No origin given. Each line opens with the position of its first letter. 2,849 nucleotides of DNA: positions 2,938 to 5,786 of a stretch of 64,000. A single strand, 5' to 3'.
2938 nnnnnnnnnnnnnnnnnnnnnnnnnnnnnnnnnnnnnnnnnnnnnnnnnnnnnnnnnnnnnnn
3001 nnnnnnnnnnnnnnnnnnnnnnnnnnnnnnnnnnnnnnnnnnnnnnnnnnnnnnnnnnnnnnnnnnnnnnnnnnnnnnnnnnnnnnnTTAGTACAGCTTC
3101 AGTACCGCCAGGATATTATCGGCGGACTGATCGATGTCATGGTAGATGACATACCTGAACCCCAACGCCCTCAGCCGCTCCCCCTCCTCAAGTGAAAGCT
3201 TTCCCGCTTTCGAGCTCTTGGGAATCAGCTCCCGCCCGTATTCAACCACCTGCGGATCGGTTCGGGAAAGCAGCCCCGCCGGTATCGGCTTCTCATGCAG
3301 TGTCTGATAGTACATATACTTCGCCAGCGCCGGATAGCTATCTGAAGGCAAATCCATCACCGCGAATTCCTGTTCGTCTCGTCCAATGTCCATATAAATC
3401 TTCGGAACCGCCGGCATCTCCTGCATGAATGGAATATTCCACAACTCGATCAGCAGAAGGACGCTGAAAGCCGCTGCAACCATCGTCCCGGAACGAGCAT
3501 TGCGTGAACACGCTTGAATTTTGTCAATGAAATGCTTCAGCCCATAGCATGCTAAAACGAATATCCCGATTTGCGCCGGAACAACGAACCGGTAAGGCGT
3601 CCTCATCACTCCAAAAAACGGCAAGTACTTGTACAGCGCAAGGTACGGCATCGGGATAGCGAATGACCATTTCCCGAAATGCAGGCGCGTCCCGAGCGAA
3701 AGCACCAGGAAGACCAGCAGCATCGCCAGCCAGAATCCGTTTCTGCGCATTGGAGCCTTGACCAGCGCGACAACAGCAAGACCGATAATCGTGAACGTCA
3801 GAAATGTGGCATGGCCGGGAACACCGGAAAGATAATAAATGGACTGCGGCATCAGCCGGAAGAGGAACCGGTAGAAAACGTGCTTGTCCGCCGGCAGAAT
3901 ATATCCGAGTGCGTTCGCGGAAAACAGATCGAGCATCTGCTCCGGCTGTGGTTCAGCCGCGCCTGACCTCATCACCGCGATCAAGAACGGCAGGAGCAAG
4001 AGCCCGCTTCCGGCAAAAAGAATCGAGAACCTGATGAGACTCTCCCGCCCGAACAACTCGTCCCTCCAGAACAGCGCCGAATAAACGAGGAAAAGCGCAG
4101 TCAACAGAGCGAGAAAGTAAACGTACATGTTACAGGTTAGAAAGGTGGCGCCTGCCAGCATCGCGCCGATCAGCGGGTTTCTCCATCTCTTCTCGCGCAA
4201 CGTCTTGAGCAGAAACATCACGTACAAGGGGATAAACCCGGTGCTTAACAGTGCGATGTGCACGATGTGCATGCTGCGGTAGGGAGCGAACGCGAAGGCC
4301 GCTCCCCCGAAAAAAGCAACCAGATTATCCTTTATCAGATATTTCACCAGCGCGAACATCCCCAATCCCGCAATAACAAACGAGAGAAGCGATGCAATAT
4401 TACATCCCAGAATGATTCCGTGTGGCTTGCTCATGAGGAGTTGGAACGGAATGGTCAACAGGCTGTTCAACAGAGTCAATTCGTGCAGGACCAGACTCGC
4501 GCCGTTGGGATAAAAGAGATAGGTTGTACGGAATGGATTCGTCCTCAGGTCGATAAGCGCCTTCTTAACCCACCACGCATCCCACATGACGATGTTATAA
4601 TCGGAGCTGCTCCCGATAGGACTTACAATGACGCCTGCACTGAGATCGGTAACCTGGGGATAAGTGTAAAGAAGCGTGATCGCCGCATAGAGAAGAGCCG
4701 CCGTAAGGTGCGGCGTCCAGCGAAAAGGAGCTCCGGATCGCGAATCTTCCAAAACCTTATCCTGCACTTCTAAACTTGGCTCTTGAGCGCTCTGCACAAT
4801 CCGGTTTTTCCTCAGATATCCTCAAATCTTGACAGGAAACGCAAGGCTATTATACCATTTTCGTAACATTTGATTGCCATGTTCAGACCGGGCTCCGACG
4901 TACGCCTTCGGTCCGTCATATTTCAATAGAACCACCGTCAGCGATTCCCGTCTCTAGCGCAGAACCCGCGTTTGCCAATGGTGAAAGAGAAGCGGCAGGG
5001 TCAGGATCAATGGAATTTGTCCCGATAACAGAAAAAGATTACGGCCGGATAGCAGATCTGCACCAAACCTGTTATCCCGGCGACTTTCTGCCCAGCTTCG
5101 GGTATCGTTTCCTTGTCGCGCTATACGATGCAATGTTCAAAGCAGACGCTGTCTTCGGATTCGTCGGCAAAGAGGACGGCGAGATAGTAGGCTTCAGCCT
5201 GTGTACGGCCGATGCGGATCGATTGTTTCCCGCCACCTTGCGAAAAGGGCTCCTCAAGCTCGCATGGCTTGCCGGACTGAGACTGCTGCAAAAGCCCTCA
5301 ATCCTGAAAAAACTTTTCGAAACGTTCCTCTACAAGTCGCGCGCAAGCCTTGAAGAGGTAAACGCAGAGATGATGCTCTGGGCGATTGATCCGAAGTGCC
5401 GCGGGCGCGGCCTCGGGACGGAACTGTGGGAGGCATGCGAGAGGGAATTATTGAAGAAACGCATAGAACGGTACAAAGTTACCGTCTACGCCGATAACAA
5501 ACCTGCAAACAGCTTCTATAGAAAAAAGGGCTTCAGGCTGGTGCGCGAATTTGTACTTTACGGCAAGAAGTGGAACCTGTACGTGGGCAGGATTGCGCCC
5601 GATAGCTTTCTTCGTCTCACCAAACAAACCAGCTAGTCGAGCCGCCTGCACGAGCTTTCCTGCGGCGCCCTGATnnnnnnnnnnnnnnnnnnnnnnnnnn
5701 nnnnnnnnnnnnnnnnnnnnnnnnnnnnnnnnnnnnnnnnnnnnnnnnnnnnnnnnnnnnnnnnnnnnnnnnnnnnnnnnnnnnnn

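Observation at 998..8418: Aminosugar-modification module: three GT-C membrane transferases plus a DegT aminotransferase and a GNAT acetyltransferase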

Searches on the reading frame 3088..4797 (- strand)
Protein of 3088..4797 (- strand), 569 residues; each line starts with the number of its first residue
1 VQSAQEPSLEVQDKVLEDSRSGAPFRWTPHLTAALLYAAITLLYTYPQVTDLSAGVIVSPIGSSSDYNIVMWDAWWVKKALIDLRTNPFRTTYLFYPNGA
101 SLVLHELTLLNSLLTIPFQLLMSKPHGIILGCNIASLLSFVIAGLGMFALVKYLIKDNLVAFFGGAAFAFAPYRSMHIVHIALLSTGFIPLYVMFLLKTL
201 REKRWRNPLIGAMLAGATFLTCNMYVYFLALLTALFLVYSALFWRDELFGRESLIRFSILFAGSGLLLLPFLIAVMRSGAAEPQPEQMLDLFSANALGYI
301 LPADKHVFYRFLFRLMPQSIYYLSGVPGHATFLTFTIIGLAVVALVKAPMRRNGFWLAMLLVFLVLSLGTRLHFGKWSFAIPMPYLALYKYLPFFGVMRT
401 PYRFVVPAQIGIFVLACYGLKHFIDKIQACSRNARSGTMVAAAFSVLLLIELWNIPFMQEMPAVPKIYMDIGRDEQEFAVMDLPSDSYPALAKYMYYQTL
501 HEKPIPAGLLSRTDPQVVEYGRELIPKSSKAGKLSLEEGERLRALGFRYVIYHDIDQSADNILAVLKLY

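Call 4: search_protein_families(library=pfam, proteins=[window:3088-4797:-], max_evalue=0.1)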
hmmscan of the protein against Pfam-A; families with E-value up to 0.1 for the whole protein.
window:3088-4797:- (569 aa): 0 families

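Call 5: search_protein_families(library=ncbifam, proteins=[window:3088-4797:-], max_evalue=0.1)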
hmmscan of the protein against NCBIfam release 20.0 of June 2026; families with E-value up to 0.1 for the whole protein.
window:3088-4797:- (569 aa): 0 families

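Call 10: search_solved_structures(query=window:3088-4797:-, max_evalue=10)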
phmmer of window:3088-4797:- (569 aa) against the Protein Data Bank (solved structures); distinct sequences matched with E-value up to 10: 1.
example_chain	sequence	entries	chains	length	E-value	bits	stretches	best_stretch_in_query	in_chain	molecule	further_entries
8q3v_E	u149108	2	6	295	1.3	10.8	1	308-455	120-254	Tetrahydromethanopterin S-methyltransferase subunit E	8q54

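Call 15: find_homologous_proteins(query=window:3088-4797:-)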
Query window:3088-4797:- (569 aa): 38 proteins with E <= 0.001 among 8000 candidates.
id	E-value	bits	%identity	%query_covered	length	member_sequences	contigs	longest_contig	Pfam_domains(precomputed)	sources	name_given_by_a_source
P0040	0.0e+0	1270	100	100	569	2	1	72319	-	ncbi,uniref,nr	ncbi:MAG: hypothetical protein C4520_02800 [Candidatus Abyssobacteria bacterium SURF_5]|uniref:Glyco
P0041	4.3e-222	757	61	97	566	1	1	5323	-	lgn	-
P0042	1.7e-210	719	57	98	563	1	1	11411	-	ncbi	-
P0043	5.6e-193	661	56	96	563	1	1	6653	-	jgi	jgi:hypothetical protein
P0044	1.4e-191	656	53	98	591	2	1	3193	-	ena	-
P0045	5.1e-190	651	54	97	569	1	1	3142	-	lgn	-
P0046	2.6e-189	649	55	94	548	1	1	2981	-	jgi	jgi:hypothetical protein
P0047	5.2e-186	638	54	95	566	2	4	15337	PF19830.5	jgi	jgi:hypothetical protein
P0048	3.3e-183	628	54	94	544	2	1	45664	-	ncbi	ncbi:MAG: hypothetical protein Kow0099_28840 [Candidatus Abyssubacteria bacterium]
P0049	1.4e-177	610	51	95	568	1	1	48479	-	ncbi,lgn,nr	ncbi:hypothetical protein HZA56_16675 [Candidatus Poribacteria bacterium]|nr:hypothetical protein [C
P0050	4.8e-176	605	51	94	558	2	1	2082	-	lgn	-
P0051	2.1e-145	504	46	95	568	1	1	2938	PF19830.5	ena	-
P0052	3.8e-124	433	39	94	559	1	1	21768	-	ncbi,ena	-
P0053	1.3e-54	204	30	89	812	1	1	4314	PF10131.16,PF19830.5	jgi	jgi:hypothetical protein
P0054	1.2e-47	181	31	91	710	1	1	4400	-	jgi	-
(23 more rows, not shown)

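Call 17: search_protein_families(library=pfam, alignment_id=A2, max_evalue=0.01)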
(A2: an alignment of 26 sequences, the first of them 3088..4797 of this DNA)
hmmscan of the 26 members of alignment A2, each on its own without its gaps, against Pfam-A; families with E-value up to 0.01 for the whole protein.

A. member 1, window:3088-4797:- (569 aa): 0 families

B. families by the number of members that match (of 26 scanned): 3 families
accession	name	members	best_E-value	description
PF10131.15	PTPS_related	2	1.4e-08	6-pyruvoyl-tetrahydropterin synthase related domain; membrane protein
PF13231.12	PMT_2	2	3.2e-05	Dolichyl-phosphate-mannose-protein mannosyltransferase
PF03170.19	BcsB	1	0.0011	Bacterial cellulose synthase subunit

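Call 37: predict_structure(alignment_id=A2)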
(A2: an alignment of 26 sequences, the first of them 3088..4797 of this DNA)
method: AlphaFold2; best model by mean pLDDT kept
length: 569 residues; sequences in the alignment: 26
mean_pLDDT: 87.9   pTM: 0.89
mean pLDDT of the five models: 87.9, 87.6, 87.1, 86.8, 85.9
residues with pLDDT >= 90: 351; 70-90: 164; 50-70: 31; < 50: 23
segments of 3 or more residues with pLDDT < 50: 1-14, 16-24
pLDDT, mean of each block of 10 residues (from residue 1): 45 49 68 96 78 85 80 96 93 92 88 97 95 94 98 97 97 88 91 98 96 95 90 97 96 97 93 77 81 90 78 68 67 95 95 95 96 89 92 81 95 98 94 90 96 81 90 94 88 94 93 83 80 87 94 71 89
secondary structure, 60 per line:
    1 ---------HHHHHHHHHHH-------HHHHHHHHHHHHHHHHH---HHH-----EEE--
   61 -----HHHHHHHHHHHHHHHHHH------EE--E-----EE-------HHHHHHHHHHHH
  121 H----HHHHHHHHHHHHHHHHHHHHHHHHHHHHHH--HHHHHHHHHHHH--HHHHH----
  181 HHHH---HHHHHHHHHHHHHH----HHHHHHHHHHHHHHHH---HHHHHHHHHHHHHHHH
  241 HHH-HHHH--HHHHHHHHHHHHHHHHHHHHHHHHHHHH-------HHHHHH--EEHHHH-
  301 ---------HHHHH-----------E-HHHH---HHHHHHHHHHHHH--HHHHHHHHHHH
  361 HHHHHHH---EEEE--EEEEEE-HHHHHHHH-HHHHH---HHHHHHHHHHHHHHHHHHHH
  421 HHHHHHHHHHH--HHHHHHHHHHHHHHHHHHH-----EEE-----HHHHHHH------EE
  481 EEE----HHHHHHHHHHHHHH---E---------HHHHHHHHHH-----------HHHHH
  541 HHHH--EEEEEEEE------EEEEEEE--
elements in order: H10-20 H28-44 E56-58 H66-83 H109-121 H126-155 H158-169 H172-176 H181-184 H188-201 H206-221 H225-243 H245-248 H251-278 H286-291 H296-299 H310-314 H328-331 H335-347 H350-367 E371-374 E377-382 H384-391 H393-397 H401-431 H434-452 E458-460 H466-472 E479-483 H488-501 H515-524 H536-544 E547-554 E561-567
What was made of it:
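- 3088..4797 (-): B: 569-aa GT-C-fold membrane protein from a family without its own Pfam model. D66 in the first outside loop is invariant, and RTPxRF lies near residues 399-404. It is a remote paralogue of C over the C-terminal half. AF2 pLDDT 87.9, pTM 0.89 (call 37).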

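Call 59: find_encoding_contigs(protein=P0040, flank=10000, max_places=2)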
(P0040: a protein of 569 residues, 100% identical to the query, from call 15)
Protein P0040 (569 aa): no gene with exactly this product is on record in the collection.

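Call 73: search_solved_structures(query=A2, max_evalue=10, show_alignments=2)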
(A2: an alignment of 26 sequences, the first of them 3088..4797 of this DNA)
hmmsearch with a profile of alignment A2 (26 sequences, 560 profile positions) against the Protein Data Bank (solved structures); distinct sequences matched with E-value up to 10: 2.
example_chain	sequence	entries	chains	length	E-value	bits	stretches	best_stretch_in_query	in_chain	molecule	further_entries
3ze3_A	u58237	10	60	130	0.087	14.5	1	389-452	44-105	DIACYLGLYCEROL KINASE | DIACYLGLYCEROL KINASE-DELTA 7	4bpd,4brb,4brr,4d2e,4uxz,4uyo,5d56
7dvm_A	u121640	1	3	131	0.52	12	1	389-452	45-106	Diacylglycerol kinase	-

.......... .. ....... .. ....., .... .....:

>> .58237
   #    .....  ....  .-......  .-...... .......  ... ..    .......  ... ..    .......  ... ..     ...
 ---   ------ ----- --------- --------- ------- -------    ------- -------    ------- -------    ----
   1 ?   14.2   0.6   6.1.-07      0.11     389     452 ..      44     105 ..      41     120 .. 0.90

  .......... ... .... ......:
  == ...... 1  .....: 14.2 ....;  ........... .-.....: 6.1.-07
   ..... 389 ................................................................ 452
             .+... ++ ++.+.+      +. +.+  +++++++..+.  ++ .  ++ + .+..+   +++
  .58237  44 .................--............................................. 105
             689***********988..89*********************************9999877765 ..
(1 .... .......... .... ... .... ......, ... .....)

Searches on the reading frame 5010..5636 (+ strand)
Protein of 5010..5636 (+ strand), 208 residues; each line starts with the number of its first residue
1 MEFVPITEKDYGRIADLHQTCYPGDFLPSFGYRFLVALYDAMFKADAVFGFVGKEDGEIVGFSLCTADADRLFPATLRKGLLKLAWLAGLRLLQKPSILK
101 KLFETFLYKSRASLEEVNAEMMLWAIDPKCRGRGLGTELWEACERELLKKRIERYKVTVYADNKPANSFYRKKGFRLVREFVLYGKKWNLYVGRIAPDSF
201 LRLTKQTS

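Call 4: search_protein_families(library=pfam, proteins=[window:5010-5636:+], max_evalue=0.1)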
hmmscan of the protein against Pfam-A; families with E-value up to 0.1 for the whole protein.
window:5010-5636:+ (208 aa): 7 families
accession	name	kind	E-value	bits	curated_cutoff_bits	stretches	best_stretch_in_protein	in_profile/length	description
PF00583.31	Acetyltransf_1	-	2.1e-16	60.7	20.7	1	14-175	4-116/116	Acetyltransferase (GNAT) family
PF13673.13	Acetyltransf_10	-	9.9e-12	45.4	23.6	1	120-178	53-110/128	Acetyltransferase (GNAT) domain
PF13508.13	Acetyltransf_7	-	3.3e-11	43.8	27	1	123-176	33-83/84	Acetyltransferase (GNAT) domain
PF08445.16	FR47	-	2.1e-07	31.3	22.1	1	119-179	22-81/86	FR47-like protein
PF13420.13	Acetyltransf_4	-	0.003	18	24.3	1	117-189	75-148/155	Acetyltransferase (GNAT) domain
PF13302.13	Acetyltransf_3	-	0.0067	17.6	25.4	1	120-176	82-138/138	Acetyltransferase (GNAT) domain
PF13523.12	Acetyltransf_8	-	0.043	13.9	27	0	127-182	88-144/145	Acetyltransferase (GNAT) domain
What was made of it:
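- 5010..5636 (+): GNAT acetyltransferase (208 aa) with the acetyl-CoA motif RGRGLG at 131-136. It occupies the slot that holds a hexapeptide-repeat acetyltransferase in most relatives. PF00583 E 2e-16 (call 4).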

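Call 5: search_protein_families(library=ncbifam, proteins=[window:5010-5636:+], max_evalue=0.1)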
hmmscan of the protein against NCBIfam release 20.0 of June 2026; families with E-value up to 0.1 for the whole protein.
window:5010-5636:+ (208 aa): 14 families
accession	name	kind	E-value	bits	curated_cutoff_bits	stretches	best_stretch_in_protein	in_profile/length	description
TIGR01575.1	rimI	equivalog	2.1e-08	34.4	86.4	1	115-179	52-116/132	ribosomal protein S18-alanine N-acetyltransferase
NF002959.0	PRK03624.1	equivalog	1.3e-07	31.4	124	1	124-187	78-140/147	GNAT family acetyltransferase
TIGR03448.1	mycothiol_MshD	equivalog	4.3e-05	23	163.1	1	120-184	230-294/294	mycothiol synthase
NF040503.1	resist_ArsN1a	equivalog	5.8e-05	22.9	170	1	106-179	66-137/159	arsinothricin resistance N-acetyltransferase ArsN1 family A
TIGR03103.1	trio_acet_GNAT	equivalog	7.5e-05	21.5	569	1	123-184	160-221/547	N-acetylglutaminylglutamine synthetase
NF008212.0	PRK10975.1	equivalog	0.00018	21.4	219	1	114-178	159-223/232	dTDP-4-amino-4,6-dideoxy-D-galactose acyltransferase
NF007527.0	PRK10140.1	equivalog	0.00026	20.9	236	1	133-193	93-150/162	N-acetyltransferase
NF007853.0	PRK10562.1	equivalog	0.00032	20.9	125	1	126-180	76-125/146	N-acetyltransferase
NF007025.1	PRK09491.1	equivalog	0.00067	19.6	173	1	119-178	63-122/145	ribosomal protein S18-alanine N-acetyltransferase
NF005840.0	PRK07757.1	equivalog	0.0011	18.9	154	1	119-188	67-131/153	N-acetyltransferase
NF007807.0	PRK10514.1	equivalog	0.0076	16.2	134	1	123-177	75-124/147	acetyltransferase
TIGR03827.1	GNAT_ablB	equivalog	0.016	14.6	205.1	1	114-176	179-241/266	putative beta-lysine N-acetyltransferase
NF040501.1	resist_ArsN2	equivalog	0.017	14.7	125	1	114-178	42-104/133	arsenic resistance N-acetyltransferase ArsN2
TIGR03585.1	PseH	equivalog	0.07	13.2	93.1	0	120-181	76-139/156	UDP-4-amino-4,6-dideoxy-N-acetyl-beta-L-altrosamine N-acetyltransferase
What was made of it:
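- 5010..5636 (+): Only weak hits to WecD and PseH (call 5).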

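Call 30: search_solved_structures(query=window:5010-5636:+, max_evalue=0.01)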
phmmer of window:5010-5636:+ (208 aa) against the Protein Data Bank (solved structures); distinct sequences matched with E-value up to 0.01: 8.
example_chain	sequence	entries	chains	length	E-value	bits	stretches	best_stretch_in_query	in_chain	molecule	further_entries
7dai_A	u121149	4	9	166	7.2e-05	25.8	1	110-177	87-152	Serotonin N-acetyltransferase 1, chloroplastic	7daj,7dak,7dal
6k5m_A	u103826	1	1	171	7.5e-05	25.8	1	111-177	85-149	Serotonin N-acetyltransferase 1, chloroplastic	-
3owc_A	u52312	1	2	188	0.00047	23.2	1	125-191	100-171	Probable acetyltransferase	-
2gan_A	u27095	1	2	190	0.0024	20.9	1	121-182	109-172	182aa long hypothetical protein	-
4pv6_C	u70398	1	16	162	0.0037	20.2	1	116-180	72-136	N-terminal acetyltransferase complex subunit [ARD1]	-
3fnc_A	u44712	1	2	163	0.0054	19.7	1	99-182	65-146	Putative acetyltransferase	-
4bmh_A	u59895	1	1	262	0.0054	19.7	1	56-177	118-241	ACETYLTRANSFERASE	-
2vi7_A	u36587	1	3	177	0.0082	19.1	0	131-185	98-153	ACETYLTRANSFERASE PA1377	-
